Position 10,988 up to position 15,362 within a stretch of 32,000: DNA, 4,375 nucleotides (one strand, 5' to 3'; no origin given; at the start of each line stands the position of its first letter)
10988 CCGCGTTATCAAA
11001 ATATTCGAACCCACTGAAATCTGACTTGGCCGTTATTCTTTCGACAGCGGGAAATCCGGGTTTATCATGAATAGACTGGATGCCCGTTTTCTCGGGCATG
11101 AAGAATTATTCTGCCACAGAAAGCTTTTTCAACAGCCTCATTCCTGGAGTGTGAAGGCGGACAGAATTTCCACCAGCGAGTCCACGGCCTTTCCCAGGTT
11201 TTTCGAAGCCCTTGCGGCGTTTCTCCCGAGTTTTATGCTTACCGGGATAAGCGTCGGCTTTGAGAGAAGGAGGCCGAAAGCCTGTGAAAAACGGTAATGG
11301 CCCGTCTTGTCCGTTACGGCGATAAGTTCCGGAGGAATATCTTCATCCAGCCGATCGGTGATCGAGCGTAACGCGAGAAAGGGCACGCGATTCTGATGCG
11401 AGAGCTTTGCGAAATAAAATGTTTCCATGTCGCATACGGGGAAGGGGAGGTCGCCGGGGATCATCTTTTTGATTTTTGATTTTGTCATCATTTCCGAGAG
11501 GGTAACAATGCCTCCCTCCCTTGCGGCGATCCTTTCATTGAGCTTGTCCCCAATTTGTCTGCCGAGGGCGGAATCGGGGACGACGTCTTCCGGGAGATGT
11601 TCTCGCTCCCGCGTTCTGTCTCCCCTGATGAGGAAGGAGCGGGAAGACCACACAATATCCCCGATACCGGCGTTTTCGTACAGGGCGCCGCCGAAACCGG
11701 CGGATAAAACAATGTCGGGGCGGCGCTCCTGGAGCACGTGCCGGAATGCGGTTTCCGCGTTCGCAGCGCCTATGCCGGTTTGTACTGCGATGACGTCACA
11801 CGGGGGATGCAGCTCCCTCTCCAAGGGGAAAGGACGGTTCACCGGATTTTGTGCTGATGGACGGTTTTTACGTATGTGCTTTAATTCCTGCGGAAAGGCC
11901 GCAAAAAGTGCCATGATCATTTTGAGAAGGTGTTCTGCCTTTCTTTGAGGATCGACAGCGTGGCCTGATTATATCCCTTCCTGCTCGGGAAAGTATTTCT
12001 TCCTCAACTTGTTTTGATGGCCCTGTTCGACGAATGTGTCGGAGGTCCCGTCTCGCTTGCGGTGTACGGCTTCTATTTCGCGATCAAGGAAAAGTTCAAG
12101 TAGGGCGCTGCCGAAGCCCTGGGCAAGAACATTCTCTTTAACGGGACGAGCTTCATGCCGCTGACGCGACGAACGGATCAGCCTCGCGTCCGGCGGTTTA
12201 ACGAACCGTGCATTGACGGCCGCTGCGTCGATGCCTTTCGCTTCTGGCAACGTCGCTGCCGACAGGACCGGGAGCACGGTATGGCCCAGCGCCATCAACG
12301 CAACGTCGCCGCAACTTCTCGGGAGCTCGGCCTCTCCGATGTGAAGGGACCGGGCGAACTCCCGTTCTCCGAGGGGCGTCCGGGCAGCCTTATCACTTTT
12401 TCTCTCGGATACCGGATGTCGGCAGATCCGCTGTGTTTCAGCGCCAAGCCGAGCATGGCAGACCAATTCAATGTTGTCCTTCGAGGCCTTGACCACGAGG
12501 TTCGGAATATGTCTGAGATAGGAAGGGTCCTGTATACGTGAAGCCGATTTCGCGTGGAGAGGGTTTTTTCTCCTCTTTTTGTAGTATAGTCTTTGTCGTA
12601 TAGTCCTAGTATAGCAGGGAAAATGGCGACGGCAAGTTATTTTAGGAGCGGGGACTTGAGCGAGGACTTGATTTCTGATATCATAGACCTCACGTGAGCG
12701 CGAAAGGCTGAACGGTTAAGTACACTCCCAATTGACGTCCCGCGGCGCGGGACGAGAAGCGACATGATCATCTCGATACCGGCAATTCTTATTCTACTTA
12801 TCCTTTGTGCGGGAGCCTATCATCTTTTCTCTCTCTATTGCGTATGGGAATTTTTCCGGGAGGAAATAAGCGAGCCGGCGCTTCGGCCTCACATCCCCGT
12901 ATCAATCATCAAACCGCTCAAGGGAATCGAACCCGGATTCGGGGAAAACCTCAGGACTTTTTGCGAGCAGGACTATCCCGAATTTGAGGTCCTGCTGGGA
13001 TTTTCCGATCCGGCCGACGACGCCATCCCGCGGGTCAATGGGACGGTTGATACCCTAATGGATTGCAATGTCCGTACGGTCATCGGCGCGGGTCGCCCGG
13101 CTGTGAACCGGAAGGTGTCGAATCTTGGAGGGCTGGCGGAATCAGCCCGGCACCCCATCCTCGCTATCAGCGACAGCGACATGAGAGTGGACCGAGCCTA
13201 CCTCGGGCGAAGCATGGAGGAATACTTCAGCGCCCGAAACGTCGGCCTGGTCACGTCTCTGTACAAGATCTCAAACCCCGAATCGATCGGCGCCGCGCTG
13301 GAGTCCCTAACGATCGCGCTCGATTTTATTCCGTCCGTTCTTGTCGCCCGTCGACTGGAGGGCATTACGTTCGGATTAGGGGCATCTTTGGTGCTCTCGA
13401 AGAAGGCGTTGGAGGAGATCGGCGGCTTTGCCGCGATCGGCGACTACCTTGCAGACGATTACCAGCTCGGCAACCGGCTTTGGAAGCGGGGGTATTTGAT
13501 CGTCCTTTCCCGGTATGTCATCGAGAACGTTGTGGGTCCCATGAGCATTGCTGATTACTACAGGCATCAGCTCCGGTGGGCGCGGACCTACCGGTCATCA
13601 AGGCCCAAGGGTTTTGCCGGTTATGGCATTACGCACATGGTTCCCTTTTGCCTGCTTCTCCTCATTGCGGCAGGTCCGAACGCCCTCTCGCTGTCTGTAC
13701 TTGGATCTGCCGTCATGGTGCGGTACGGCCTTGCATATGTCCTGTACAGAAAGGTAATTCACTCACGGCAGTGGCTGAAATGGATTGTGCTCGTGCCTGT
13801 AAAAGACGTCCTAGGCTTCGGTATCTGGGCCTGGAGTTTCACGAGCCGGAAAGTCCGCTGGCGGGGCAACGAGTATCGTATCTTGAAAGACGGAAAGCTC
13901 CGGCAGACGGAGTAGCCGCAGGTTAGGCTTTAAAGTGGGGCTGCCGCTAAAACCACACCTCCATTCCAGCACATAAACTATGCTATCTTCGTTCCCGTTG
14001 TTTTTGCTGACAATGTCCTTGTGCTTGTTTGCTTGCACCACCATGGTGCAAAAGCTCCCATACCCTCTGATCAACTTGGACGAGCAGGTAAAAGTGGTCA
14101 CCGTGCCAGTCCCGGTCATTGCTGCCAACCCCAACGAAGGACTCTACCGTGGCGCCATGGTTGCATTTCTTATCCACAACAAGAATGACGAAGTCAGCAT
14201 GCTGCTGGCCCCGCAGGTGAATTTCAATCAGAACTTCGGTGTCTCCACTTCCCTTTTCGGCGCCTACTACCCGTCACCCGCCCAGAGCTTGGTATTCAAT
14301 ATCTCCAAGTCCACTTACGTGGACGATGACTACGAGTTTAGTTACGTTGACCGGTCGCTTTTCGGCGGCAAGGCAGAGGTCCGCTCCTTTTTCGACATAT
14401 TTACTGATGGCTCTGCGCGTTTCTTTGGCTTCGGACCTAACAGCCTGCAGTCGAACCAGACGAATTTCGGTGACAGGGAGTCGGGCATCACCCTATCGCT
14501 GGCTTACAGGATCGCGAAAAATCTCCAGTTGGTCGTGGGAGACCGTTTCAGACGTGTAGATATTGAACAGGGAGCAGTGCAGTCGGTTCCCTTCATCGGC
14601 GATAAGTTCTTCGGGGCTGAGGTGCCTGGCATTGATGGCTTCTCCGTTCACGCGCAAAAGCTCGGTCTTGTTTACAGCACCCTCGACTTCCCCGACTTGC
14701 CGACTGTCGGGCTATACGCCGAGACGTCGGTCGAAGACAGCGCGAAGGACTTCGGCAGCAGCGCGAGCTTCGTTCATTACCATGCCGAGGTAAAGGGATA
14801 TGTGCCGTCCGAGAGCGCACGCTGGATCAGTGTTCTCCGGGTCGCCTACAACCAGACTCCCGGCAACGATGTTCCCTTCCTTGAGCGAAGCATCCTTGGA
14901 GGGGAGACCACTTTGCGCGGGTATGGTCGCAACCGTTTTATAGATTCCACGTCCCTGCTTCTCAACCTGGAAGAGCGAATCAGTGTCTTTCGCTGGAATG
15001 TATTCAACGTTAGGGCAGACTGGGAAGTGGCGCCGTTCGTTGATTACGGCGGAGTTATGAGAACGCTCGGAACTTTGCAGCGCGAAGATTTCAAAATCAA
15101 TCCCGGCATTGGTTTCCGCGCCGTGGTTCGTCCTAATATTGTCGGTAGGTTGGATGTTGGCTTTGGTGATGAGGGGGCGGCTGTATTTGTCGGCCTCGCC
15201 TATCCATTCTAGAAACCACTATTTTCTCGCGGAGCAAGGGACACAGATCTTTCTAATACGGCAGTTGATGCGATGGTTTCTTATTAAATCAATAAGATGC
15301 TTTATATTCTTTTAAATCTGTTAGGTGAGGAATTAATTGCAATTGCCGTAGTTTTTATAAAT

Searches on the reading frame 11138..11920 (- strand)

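Call 7: search_protein_families(library=pfam, proteins=[window:11138-11920:-])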
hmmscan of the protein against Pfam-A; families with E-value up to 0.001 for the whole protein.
window:11138-11920:- (260 aa): 1 family
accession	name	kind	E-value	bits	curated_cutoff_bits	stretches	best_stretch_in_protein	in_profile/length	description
PF01048.26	PNP_UDP_1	-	3.1e-22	79.6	25.1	1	4-200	3-209/233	Phosphorylase superfamily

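Call 46: search_protein_families(library=ncbifam, proteins=[window:11138-11920:-])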
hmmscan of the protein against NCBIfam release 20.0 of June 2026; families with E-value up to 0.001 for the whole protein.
window:11138-11920:- (260 aa): 10 families
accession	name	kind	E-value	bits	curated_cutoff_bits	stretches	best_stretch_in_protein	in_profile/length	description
TIGR03468.1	HpnG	hypoth_equivalog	4.4e-20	72.2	187.1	1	41-244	20-211/212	hopanoid-associated phosphorylase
NF004079.0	PRK05584.1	equivalog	3.8e-13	49.5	169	1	2-194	2-203/232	5'-methylthioadenosine/adenosylhomocysteine nucleosidase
TIGR03664.1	fut_nucase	equivalog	7.6e-12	45.4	124.7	1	7-95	5-89/228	futalosine hydrolase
NF011286.0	PRK14697.1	equivalog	6.6e-09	35.7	260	1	41-194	42-200/233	bifunctional 5'-methylthioadenosine/S-adenosylhomocysteine nucleosidase/phosphatase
TIGR01704.1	MTA_SAH-Nsdase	equivalog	5.7e-08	32.6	73.8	1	42-93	41-92/229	5'-methylthioadenosine/S-adenosylhomocysteine nucleosidase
NF005476.0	PRK07077.1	equivalog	3.2e-07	29.9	215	1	133-249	115-231/243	phosphorylase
NF005522.0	PRK07164.1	equivalog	4.7e-07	29.5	161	0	154-201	150-197/218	5'-methylthioadenosine/S-adenosylhomocysteine nucleosidase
NF005213.0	PRK06698.1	equivalog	4.8e-07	28.9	768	1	42-194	43-200/459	bifunctional 5'-methylthioadenosine/S-adenosylhomocysteine nucleosidase/phosphatase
NF006087.0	PRK08236.1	equivalog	1.6e-06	28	213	0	38-93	27-82/219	futalosine hydrolase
NF005221.0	PRK06714.1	equivalog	1.2e-05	25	218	0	3-92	4-93/236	S-adenosylhomocysteine nucleosidase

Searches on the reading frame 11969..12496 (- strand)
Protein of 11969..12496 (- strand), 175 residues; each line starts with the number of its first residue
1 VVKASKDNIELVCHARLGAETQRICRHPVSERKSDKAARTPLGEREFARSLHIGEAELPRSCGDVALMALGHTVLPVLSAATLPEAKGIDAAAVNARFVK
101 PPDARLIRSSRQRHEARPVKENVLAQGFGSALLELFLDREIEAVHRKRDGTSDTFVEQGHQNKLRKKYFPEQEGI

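Call 7: search_protein_families(library=pfam, proteins=[window:11969-12496:-])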
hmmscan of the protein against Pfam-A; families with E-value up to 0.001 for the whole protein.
window:11969-12496:- (175 aa): 1 family
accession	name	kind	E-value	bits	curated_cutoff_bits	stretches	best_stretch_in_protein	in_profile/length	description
PF02780.25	Transketolase_C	-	1.6e-14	54.3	25.9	1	54-175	1-124/124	Transketolase, C-terminal domain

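Call 46: search_protein_families(library=ncbifam, proteins=[window:11969-12496:-])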
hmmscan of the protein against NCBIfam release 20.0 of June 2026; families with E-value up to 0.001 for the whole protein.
window:11969-12496:- (175 aa): 7 families
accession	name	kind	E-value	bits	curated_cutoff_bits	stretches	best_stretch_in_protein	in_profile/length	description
TIGR00204.1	dxs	equivalog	3.7e-17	62.1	465.95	1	39-166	466-598/616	1-deoxy-D-xylulose-5-phosphate synthase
NF003933.0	PRK05444.2-2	equivalog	1.5e-07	30.3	395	1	49-169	469-591/606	1-deoxy-D-xylulose-5-phosphate synthase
NF006667.0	PRK09212.1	subfamily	2.4e-05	23.4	321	1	48-144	187-284/327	pyruvate dehydrogenase complex E1 component subunit beta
NF008854.0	PRK11892.1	equivalog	0.0001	21.1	454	1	51-127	329-406/464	pyruvate dehydrogenase complex E1 component subunit beta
NF004556.0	PRK05899.2-2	equivalog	0.00053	18.4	575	1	52-168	509-623/639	transketolase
NF004559.0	PRK05899.2-5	equivalog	0.00083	17.7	488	1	63-142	503-584/627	transketolase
NF008968.0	PRK12315.1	subfamily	0.0009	17.6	510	1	56-168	455-566/582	1-deoxy-D-xylulose-5-phosphate synthase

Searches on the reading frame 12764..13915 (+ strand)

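Call 7: search_protein_families(library=pfam, proteins=[window:12764-13915:+])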
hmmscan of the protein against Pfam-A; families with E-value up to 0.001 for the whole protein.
window:12764-13915:+ (383 aa): 3 families
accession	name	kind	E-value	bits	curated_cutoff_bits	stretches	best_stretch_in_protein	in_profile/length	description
PF13506.12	Glyco_transf_21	-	1.1e-42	145.9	21.7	1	104-274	5-174/174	Glycosyl transferase family 21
PF13632.12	Glyco_trans_2_3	-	2.1e-17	64.1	27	1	135-319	4-194/198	Glycosyl transferase family group 2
PF13641.12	Glyco_tranf_2_3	-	5.2e-13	50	27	1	60-275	17-230/230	Glycosyltransferase like family 2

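Call 46: search_protein_families(library=ncbifam, proteins=[window:12764-13915:+])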
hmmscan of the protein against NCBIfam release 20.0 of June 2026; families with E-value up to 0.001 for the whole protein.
window:12764-13915:+ (383 aa): 4 families
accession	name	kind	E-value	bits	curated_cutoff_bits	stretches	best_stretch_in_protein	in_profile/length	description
TIGR03472.1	HpnI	equivalog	2.3e-94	316.3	310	1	5-381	4-372/373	bacteriohopanetetrol glucosamine biosynthesis glycosyltransferase HpnI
TIGR03937.1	PgaC_IcaA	equivalog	3.9e-08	32.7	422.3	1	2-274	5-268/407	poly-beta-1,6-N-acetyl-D-glucosamine synthase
TIGR03965.1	mycofact_glyco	equivalog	8.3e-05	21.6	280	1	108-246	135-270/467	mycofactocin biosynthesis glycosyltransferase MftF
TIGR03469.1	HpnB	hypoth_equivalog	0.00015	20.9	379.25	1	46-250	46-257/386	hopene-associated glycosyltransferase HpnB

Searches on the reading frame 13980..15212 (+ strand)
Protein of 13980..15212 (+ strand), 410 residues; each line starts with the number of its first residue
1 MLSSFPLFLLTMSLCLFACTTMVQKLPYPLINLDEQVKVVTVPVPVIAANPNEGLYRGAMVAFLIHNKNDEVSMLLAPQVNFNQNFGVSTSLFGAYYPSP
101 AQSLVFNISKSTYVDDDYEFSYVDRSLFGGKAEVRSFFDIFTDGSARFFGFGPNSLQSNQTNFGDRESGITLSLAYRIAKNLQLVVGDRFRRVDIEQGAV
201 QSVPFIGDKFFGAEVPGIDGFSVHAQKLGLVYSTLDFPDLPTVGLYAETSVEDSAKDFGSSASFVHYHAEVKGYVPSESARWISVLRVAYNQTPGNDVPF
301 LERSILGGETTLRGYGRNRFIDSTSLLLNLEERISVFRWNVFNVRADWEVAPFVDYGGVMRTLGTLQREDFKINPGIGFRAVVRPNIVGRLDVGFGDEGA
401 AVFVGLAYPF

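Call 7: search_protein_families(library=pfam, proteins=[window:13980-15212:+])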
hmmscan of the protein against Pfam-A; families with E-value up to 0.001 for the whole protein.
window:13980-15212:+ (410 aa): 1 family
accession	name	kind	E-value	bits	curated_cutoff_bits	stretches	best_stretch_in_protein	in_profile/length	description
PF01103.29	Omp85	-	2.1e-16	60.8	24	1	101-364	6-266/325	Omp85 superfamily domain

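Call 30: search_protein_families(library=ncbifam, proteins=[window:13980-15209:+])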
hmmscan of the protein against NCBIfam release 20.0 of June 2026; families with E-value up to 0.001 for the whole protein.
window:13980-15209:+ (410 aa): 3 families
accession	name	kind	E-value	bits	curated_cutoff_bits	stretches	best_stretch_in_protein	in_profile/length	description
NF047779.1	Omp85_fam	subfamily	2e-49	169.2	200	1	166-410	150-423/423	Omp85 family outer membrane protein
TIGR03303.1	OM_YaeT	equivalog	2.9e-11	42.5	297.15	1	102-318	428-630/741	outer membrane protein assembly factor BamA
NF047950.2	ATportTamA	equivalog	0.00024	19.8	625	1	240-380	394-535/569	autotransporter assembly complex protein TamA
